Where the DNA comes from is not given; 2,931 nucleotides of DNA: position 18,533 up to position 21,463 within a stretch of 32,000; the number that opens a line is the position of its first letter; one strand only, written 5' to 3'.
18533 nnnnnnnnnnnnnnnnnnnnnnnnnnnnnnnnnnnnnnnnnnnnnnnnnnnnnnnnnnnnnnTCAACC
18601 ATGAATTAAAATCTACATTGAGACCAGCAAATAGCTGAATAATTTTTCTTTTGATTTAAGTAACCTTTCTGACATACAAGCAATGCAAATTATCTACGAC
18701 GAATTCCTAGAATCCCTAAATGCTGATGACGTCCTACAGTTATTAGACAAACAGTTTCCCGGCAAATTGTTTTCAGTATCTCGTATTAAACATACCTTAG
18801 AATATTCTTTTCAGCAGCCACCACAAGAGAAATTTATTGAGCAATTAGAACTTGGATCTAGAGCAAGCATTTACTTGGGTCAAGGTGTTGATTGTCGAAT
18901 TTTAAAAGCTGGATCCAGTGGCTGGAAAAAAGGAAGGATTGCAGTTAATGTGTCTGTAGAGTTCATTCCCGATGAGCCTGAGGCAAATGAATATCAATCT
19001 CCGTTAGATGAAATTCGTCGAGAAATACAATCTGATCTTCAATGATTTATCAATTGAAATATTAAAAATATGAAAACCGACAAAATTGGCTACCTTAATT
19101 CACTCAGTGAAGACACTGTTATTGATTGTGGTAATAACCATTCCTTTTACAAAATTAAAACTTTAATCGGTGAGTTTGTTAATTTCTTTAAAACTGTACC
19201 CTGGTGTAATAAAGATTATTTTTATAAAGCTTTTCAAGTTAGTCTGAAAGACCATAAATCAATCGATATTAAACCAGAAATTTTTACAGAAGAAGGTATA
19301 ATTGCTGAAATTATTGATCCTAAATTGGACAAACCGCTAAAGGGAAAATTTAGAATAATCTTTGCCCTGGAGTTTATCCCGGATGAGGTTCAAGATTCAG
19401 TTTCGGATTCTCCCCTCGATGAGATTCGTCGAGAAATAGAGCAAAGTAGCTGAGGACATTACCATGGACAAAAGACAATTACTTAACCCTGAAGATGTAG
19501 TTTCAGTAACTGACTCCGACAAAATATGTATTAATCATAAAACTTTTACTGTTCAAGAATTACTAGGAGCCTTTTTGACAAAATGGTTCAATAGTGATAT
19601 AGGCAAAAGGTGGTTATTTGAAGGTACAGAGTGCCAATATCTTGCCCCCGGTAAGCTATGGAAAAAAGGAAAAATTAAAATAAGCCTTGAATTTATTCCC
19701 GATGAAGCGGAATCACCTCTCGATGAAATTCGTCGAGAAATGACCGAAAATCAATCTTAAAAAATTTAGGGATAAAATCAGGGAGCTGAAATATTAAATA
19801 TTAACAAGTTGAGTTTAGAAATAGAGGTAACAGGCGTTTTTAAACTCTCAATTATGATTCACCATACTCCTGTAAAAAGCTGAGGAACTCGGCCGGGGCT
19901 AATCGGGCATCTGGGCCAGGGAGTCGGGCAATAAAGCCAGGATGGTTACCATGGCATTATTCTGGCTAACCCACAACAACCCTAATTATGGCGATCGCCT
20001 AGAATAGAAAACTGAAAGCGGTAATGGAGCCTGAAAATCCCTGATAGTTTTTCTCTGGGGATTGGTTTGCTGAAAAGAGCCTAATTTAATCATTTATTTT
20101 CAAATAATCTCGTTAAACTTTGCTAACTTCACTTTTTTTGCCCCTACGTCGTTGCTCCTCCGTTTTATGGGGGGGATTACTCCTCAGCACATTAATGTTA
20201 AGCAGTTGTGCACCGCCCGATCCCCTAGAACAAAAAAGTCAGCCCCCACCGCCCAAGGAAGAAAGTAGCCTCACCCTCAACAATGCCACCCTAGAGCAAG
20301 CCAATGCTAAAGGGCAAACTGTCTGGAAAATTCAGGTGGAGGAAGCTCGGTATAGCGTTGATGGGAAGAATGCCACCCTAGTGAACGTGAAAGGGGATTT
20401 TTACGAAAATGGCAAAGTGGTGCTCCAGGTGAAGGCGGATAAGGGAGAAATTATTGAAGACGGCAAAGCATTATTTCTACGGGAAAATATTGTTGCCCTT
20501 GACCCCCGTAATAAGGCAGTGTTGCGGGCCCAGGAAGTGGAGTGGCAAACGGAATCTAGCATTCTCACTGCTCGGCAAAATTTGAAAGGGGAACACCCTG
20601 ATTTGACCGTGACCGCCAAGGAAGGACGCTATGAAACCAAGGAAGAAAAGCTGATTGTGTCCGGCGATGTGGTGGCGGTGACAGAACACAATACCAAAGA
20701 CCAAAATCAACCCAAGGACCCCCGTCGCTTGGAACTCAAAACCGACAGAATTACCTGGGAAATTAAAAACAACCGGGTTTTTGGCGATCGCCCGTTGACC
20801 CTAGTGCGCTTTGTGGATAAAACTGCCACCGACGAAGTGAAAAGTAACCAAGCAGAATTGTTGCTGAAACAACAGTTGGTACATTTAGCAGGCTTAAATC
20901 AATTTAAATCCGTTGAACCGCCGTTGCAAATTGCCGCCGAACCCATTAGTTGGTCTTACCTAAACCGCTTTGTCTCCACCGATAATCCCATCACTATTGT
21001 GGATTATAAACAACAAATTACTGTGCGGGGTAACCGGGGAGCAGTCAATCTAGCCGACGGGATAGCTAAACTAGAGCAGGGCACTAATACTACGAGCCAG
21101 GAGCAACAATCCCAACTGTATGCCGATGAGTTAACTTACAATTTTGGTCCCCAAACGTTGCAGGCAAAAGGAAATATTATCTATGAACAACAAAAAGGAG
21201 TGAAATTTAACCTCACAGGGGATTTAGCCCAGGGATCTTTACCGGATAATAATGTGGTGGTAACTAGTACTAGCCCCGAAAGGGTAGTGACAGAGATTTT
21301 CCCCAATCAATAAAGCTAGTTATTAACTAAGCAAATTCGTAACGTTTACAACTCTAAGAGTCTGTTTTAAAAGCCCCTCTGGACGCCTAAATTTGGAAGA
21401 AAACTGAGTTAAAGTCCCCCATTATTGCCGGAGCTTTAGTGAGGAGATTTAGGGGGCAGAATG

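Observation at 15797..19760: Candidate novel module: HNH nuclease divergent from a dynamin-like GTPase plus three KGK-like small proteins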

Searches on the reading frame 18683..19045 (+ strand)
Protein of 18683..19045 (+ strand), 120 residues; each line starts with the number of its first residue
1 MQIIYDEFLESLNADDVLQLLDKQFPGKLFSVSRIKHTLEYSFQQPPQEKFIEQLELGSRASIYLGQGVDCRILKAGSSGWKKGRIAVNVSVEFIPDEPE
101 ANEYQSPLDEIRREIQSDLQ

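Call 3: search_protein_families(library=pfam, proteins=[window:18683-19045:+], max_evalue=0.1)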
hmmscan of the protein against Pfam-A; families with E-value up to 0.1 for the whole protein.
window:18683-19045:+ (120 aa): 1 family
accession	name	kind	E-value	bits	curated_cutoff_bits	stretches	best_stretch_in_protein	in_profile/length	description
PF08872.15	KGK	-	4.1e-27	95.4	25.6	1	9-115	6-119/119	KGK domain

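Call 4: search_protein_families(library=padloc, proteins=[window:18683-19045:+], max_evalue=0.1)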
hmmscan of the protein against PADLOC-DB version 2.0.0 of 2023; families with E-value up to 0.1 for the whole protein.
window:18683-19045:+ (120 aa): 0 families

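Call 5: search_protein_families(library=ncbifam, proteins=[window:18683-19045:+], max_evalue=0.1)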
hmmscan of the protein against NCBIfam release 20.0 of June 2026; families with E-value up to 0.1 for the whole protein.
window:18683-19045:+ (120 aa): 0 families

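Call 35: find_homologous_proteins(query=window:18683-19045:+, max_evalue=0.001)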
Query window:18683-19045:+ (120 aa): 37 proteins with E <= 0.001 among 39 candidates.
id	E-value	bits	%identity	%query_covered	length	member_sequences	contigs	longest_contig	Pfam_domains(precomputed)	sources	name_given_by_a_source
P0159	3.5e-45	171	74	97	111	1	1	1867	PF08872.16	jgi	jgi:hypothetical protein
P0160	1.5e-41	159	68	97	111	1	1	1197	PF08872.16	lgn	-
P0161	4.3e-30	122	53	98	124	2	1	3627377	PF08872.16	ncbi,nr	ncbi:hypothetical protein NON20_13995 [Synechocystis sp. B12]|nr:hypothetical protein NON20_13995 [S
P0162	5.0e-29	119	54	97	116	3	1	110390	PF08872.16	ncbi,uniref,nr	ncbi:hypothetical protein IQ218_02660 [Synechocystis salina LEGE 06099]|uniref:KGK domain-containing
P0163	4.3e-28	116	48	98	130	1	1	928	PF08872.16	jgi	jgi:hypothetical protein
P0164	1.4e-27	114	48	97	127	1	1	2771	PF08872.16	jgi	jgi:hypothetical protein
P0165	2.5e-26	110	50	97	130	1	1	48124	PF08872.16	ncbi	-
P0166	9.8e-26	108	48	100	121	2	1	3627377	PF08872.16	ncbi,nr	ncbi:hypothetical protein NON20_14000 [Synechocystis sp. B12]|nr:hypothetical protein NON20_14000 [S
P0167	1.7e-25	108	50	97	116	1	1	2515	PF08872.16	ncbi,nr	ncbi:MAG: KGK domain-containing protein [Snowella sp.]|nr:KGK domain-containing protein [Snowella sp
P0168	5.9e-25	106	48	98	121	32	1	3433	PF08872.16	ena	-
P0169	1.4e-24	105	48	96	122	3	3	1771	PF08872.16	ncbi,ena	-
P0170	2.3e-24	104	46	98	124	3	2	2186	PF08872.16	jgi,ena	-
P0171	2.7e-24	104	46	98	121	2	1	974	PF08872.16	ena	-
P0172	3.3e-23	100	43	98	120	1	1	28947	PF08872.16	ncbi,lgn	-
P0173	1.2e-22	98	48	96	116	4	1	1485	PF08872.16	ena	-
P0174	4.6e-22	97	43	98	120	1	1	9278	PF08872.16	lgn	-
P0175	9.2e-22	96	42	98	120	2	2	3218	PF08872.16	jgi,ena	jgi:hypothetical protein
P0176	8.0e-21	93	45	97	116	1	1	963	PF08872.16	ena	-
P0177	8.1e-20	89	45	93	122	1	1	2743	PF08872.16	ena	-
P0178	4.7e-19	87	43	96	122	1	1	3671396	PF08872.16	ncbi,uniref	ncbi:KGK domain-containing protein [Synechocystis sp. LKSZ1]|uniref:KGK domain-containing protein n=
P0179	4.8e-19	87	39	98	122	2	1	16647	PF08872.16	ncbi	-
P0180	1.3e-16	79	41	98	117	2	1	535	PF08872.16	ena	-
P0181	2.7e-16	78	38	98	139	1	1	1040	PF08872.16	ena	-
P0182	4.0e-16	77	61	52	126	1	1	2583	PF08872.16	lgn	-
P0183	4.2e-15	74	56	48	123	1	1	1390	PF08872.16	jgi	jgi:hypothetical protein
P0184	1.0e-14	73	38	96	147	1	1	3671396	PF08872.16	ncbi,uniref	ncbi:KGK domain-containing protein [Synechocystis sp. LKSZ1]|uniref:KGK domain-containing protein n=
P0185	1.4e-13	69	41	77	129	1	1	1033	PF08872.16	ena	-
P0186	3.2e-12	65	51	57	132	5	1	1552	PF08872.16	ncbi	ncbi:MAG: KGK domain-containing protein [Microcystaceae cyanobacterium]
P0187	7.7e-12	64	35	98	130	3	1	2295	PF08872.16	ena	-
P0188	2.0e-10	59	57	43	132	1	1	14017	PF08872.16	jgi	jgi:hypothetical protein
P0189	2.9e-10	59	56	42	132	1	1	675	PF08872.16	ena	-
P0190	3.9e-10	58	63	40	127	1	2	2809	PF08872.16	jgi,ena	jgi:hypothetical protein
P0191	2.1e-9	56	49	53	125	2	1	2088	PF08872.16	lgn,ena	-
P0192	8.7e-9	54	34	88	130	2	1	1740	PF08872.16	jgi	jgi:hypothetical protein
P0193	1.2e-8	53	48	46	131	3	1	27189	PF08872.16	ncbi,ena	-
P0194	1.8e-8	53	36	94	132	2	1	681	PF08872.16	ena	-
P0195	6.8e-8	51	33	88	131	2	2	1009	PF08872.16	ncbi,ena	-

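Call 47: predict_structure(alignment_id=A2)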
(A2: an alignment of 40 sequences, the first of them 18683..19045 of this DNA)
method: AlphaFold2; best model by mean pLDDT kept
length: 120 residues; sequences in the alignment: 40
mean_pLDDT: 80.3   pTM: 0.59
mean pLDDT of the five models: 80.3, 79.9, 79.4, 76.4, 75.8
residues with pLDDT >= 90: 28; 70-90: 71; 50-70: 21; < 50: 0
segments of 3 or more residues with pLDDT < 50: none
pLDDT, mean of each block of 10 residues (from residue 1): 84 92 84 88 71 71 78 91 87 79 64 74
secondary structure, 60 per line:
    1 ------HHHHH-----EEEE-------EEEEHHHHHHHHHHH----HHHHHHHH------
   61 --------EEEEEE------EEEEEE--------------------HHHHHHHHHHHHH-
elements in order: H7-11 E17-20 E28-31 H32-42 H47-54 E69-74 E81-86 H107-119

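Call 50: fold_search(model_id=the predicted structure, library=pdb)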
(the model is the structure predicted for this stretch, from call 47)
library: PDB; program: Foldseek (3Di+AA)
matches with E <= 10: 232; with E <= 0.001: 0
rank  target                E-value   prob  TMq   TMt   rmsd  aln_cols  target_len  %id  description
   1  9xqs_M                5.4e-01  0.06  0.18  0.17  15.9       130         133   12  Structure of the inner peripheral region in the phage phiKZ baseplate complex (released 2026-02-11)
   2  7wso_B                9.8e-01  0.10  0.24  0.14   8.3       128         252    9  Structure of a membrane protein G (released 2022-08-31)
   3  2edw_MODEL_1_A        1.3e+00  0.08  0.16  0.17   7.4        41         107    7  Solution structure of the I-set domain (3537-3630) of human obscurin (released 2007-08-21)
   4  2p28_B                1.5e+00  0.09  0.18  0.12   8.7        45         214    7  Structure of the PHE2 and PHE3 fragments of the integrin beta2 subunit (released 2007-08-14)
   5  7lxt_I                1.5e+00  0.06  0.18  0.12  13.0        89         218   12  Structure of Plasmodium falciparum 20S proteasome with bound bortezomib (released 2021-09-22)
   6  9chx_B                1.8e+00  0.09  0.15  0.06   9.7        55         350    5  cryo-EM structure of calcineurin-fused beta2 adrenergic receptor in carazolol bound inactive state (released 2024-11-13)
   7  9ku0_B                2.3e+00  0.03  0.22  0.10  16.5       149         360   10  Crystal structure of CtpA F105R mutant from Helicobacter pylori (released 2025-12-03)
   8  9h6j_B                2.3e+00  0.02  0.19  0.07  12.2        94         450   15  Human B4GALNT1 Apo Structure (released 2025-07-16)
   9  8tzy_D                2.7e+00  0.05  0.18  0.13   5.1        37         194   14  CryoEM structure of non-neutralizing bivalent antibody CBH-4B in complex with Hepatitis C virus envelope glycoprotein  (released 2024-09-04)
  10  5h0r_F                2.7e+00  0.02  0.16  0.02  19.4        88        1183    9  RNA dependent RNA polymerase ,vp4,dsRNA (released 2017-01-25)
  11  5l6y_H                2.8e+00  0.06  0.15  0.09   9.4        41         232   15  il13 in complex with tralokinumab (released 2016-12-21)
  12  6tz8_A                2.8e+00  0.05  0.14  0.06  10.8        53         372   13  Crystal structure of Cryptococcus neoformans Calceineurin A, Calcineurin B, and FKBP12 with FK-506 (released 2019-09-18)
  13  9h6l_A                3.0e+00  0.02  0.19  0.07  12.2        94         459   15  Human B4GALNT1 in Complex with UDP (released 2025-07-16)
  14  5htk_A                3.2e+00  0.04  0.17  0.07  15.7        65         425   22  Human Heart 6-Phosphofructo-2-Kinase/Fructose-2,6-Bisphosphatase (PFKFB2) (released 2016-11-16)
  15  6muv_L                3.2e+00  0.03  0.20  0.14  10.4        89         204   17  The structure of the Plasmodium falciparum 20S proteasome in complex with two PA28 activators (released 2019-08-07)
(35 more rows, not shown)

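Call 52: find_encoding_contigs(protein=P0161, flank=7000, max_places=1)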
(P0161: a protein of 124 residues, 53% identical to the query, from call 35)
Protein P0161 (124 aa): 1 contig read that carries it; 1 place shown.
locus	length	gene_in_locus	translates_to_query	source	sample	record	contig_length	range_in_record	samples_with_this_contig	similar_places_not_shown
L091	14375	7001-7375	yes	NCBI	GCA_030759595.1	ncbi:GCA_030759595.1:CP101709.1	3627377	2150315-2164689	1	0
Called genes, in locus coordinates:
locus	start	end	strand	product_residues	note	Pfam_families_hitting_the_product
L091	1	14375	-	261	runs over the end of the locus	PF13340:DUF4096, PF01609:DDE_Tnp_1, PF13586:DDE_Tnp_1_2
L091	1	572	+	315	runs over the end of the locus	PF10017:Methyltransf_33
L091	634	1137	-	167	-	-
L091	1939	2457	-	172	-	-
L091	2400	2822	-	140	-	PF09295:ChAPs (weak)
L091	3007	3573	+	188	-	-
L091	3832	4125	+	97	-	-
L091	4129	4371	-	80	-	PF01844:HNH, PF14279:HNH_5, PF13395:HNH_4 (weak)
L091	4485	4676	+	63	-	-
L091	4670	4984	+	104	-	-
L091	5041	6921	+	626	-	PF00350:Dynamin_N (weak)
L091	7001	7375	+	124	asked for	PF08872:KGK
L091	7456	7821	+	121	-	PF08872:KGK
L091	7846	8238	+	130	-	PF08872:KGK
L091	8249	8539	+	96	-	PF08872:KGK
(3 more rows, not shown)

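Call 66: find_related_loci(query=A2, collection=viral_contigs, flank=6000)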
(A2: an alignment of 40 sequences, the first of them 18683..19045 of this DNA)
Query A2 (120 aa) in viral_contigs; peptide patterns used: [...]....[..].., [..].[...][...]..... (x = any residue, [..] = any of these).
83 stretches matched a pattern, but none encodes a relative of the query by tblastn (E <= 1e-3).

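Call 69: search_dna_similar(query=window:18683-19045:+, collection=plasmids, mode=protein, max_evalue=0.001, max_rows=10)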
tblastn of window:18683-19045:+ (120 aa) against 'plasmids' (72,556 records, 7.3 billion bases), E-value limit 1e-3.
Records with a match: 3; places in all: 3; records where one place covers at least 80% of the query: 1.
Best place of each record, by identity: <60% 3.
By first word of the organism name: Nostoc 2; Calothrix 1.
By predicted mobility (MOB-suite, as given by PLSDB): mobilizable 2; non-mobilizable 1.
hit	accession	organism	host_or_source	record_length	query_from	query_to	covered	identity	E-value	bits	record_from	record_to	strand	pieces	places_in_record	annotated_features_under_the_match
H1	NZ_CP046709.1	Nostoc sp. ATCC 53789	-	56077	1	100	83%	27.6%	2e-5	49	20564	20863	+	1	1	KGK domain-containing protein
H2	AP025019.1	Calothrix sp. PCC 7716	-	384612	67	119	44%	39.0%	4e-7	54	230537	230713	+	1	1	hypothetical protein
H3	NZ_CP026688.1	Nostoc sp. 'Peltigera membranacea cyanobiont' N6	Lichen thallus,Peltigera membranacea ...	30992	71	115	38%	42.1%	6e-5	48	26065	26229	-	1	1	KGK domain-containing protein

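Call 72: get_annotated_region(hit=H1, flank=5000)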
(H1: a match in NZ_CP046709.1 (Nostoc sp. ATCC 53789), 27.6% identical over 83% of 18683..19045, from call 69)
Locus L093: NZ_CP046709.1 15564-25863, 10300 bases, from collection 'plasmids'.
description: Nostoc sp. ATCC 53789 plasmid pNsp_f, complete sequence
organism: Nostoc sp. ATCC 53789 (NCBI taxid 76335)
taxonomy: Bacteria; Cyanobacteriota; Cyanophyceae; Nostocales; Nostocaceae; Nostoc; Nostoc sp. ATCC 53789
host: -; source: -; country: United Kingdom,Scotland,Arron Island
typing (MOB-suite, as given by PLSDB): non-mobilizable
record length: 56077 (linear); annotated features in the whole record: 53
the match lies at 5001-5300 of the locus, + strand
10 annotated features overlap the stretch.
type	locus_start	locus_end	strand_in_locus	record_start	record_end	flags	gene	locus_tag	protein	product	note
CDS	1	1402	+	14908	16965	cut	-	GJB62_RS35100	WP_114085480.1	DNA/RNA non-specific endonuclease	-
CDS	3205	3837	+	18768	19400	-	parA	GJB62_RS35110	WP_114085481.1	ParA family partition ATPase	-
CDS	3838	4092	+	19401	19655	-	-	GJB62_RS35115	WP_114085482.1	CopG family transcriptional regulator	-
CDS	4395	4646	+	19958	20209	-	-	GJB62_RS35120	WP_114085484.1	hypothetical protein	-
CDS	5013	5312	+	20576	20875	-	-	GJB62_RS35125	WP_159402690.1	KGK domain-containing protein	-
CDS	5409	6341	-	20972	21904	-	-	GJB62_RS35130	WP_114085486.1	tyrosine-type recombinase/integrase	GO:0015074 - DNA integration [Evidence IEA]; GO:0006310 - DNA recombination [Evidence IEA]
CDS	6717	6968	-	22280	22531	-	-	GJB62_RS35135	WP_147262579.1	hypothetical protein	-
CDS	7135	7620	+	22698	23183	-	-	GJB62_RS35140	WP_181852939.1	GNAT family N-acetyltransferase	-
CDS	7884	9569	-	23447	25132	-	-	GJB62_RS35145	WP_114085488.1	NACHT domain-containing protein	-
CDS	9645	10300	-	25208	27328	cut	-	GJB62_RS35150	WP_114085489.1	pentapeptide repeat-containing protein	-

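Call 73: get_annotated_region(hit=H3, flank=5000)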
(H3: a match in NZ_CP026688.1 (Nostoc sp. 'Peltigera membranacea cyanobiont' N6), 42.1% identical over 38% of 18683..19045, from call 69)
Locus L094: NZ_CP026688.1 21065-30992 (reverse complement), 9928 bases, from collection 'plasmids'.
description: Nostoc sp. 'Peltigera membranacea cyanobiont' N6 plasmid pNPM6, complete sequence
organism: Nostoc sp. 'Peltigera membranacea cyanobiont' N6 (NCBI taxid 1261031)
taxonomy: Bacteria; Cyanobacteriota; Cyanophyceae; Nostocales; Nostocaceae; Nostoc; Nostoc sp. 'Peltigera membranacea cyanobiont' N6
host: -; source: Lichen thallus,Peltigera membranacea thallus; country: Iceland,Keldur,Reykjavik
typing (MOB-suite, as given by PLSDB): mobilizable; relaxase MOBP
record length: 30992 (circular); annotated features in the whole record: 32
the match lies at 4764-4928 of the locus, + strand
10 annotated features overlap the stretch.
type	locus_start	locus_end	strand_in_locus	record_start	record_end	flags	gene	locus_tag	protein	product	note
CDS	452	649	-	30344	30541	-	-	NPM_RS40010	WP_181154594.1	hypothetical protein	-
CDS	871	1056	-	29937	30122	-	-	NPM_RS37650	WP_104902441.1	hypothetical protein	-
CDS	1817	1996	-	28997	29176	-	-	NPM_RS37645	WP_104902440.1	hypothetical protein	-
CDS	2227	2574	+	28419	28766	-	-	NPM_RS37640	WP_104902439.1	helix-turn-helix transcriptional regulator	-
CDS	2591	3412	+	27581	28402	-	-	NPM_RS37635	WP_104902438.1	PIN domain-containing protein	-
CDS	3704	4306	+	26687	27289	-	-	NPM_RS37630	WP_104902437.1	tyrosine-type recombinase/integrase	GO:0015074 - DNA integration [Evidence IEA]; GO:0006310 - DNA recombination [Evidence IEA]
CDS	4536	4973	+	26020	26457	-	-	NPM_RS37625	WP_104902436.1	KGK domain-containing protein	-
CDS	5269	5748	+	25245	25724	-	-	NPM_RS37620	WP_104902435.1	hypothetical protein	-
CDS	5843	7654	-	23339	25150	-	-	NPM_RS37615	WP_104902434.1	pentapeptide repeat-containing protein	-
CDS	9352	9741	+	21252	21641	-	-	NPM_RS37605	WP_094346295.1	hypothetical protein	-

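Call 74: get_annotated_region(hit=H2, flank=5000)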
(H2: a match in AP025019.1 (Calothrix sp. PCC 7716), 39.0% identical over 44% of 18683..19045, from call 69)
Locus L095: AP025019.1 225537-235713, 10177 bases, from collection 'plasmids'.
description: Calothrix sp. PCC 7716 plasmid Cal7716_p1 DNA, complete genome
organism: Calothrix sp. PCC 7716 (NCBI taxid 2853227)
taxonomy: Bacteria; Cyanobacteriota; Cyanophyceae; Nostocales; Calotrichaceae; Calothrix; Calothrix sp. PCC 7716
host: -; source: -; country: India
typing (MOB-suite, as given by PLSDB): mobilizable; relaxase MOBV
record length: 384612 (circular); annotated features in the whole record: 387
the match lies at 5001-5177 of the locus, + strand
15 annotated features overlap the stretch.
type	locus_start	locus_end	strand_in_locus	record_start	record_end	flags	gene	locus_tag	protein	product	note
CDS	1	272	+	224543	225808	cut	-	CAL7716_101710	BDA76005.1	hypothetical protein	-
CDS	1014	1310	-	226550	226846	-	-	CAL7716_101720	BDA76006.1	hypothetical protein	-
CDS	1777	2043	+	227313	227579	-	-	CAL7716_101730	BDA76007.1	hypothetical protein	-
CDS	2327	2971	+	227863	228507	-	-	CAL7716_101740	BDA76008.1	hypothetical protein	-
CDS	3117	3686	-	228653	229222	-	-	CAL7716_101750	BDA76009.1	transposase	-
CDS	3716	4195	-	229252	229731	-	-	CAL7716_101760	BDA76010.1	transposase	-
CDS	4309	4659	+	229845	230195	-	-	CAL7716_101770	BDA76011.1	hypothetical protein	-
CDS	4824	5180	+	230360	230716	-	-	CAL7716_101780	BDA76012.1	hypothetical protein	-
CDS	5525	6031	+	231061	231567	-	-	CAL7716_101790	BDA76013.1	hypothetical protein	-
CDS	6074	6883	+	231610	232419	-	-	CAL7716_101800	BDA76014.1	hypothetical protein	-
CDS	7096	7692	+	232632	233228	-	-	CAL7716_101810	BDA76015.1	hypothetical protein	-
CDS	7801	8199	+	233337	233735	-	-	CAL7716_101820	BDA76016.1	hypothetical protein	-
CDS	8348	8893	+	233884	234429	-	-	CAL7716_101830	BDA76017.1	hypothetical protein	-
CDS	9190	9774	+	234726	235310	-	-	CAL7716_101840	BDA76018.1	hypothetical protein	-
CDS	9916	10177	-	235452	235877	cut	-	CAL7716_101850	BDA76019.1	hypothetical protein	-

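Call 85: search_protein_representatives(alignment_id=A2)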
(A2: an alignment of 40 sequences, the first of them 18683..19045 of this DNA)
Query: 40 sequences, 120 profile positions. Proteins with E-value up to 0.001 (for the whole library): 1343; up to 1e-10: 553; up to 1e-30: 11. The best 150 are listed.
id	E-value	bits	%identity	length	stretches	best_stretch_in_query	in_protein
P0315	8.1e-45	168.2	-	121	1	1-118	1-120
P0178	1.4e-39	151.3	-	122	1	1-119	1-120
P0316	1.2e-36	141.8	-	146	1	1-118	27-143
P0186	4.4e-34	133.6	-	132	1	1-119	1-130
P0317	8.2e-34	132.7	-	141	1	1-118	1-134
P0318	1.9e-33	131.6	-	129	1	4-118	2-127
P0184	6.1e-33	129.9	-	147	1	1-119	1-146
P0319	1.3e-32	128.8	-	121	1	1-117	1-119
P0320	2.2e-31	124.9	-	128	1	3-118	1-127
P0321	5.9e-31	123.5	-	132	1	4-118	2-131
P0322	9.9e-31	122.8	-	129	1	1-116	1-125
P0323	2.5e-30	121.5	-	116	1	4-118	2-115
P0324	2.6e-30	121.4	-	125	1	1-117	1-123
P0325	2.8e-30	121.3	-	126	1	7-118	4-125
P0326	2.9e-30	121.3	-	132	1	4-115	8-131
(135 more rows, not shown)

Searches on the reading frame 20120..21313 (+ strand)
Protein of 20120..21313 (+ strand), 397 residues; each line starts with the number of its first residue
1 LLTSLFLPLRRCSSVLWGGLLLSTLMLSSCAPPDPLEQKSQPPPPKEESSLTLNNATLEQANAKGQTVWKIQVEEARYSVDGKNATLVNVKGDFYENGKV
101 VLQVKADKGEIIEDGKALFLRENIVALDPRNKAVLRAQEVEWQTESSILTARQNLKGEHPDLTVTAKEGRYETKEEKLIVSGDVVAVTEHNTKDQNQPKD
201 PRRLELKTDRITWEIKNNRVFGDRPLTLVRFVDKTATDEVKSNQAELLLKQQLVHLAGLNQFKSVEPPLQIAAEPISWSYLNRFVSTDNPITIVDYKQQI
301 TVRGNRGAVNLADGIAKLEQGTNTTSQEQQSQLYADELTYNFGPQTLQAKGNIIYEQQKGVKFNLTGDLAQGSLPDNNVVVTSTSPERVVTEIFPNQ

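Call 3: search_protein_families(library=pfam, proteins=[window:20120-21313:+], max_evalue=0.1)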
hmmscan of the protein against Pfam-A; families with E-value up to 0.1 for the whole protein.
window:20120-21313:+ (397 aa): 3 families
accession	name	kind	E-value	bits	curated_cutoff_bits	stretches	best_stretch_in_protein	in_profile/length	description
PF06835.18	LptC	-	4.2e-19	69.3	21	3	36-133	21-116/175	Lipopolysaccharide-assembly, LptC-related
PF11006.13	DUF2845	-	0.0062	17.2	21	0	320-348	46-74/90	Protein of unknown function (DUF2845)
PF04721.23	PAW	-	0.039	14.2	31.4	1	61-117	91-145/197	PNGase C-terminal domain, mannose-binding module PAW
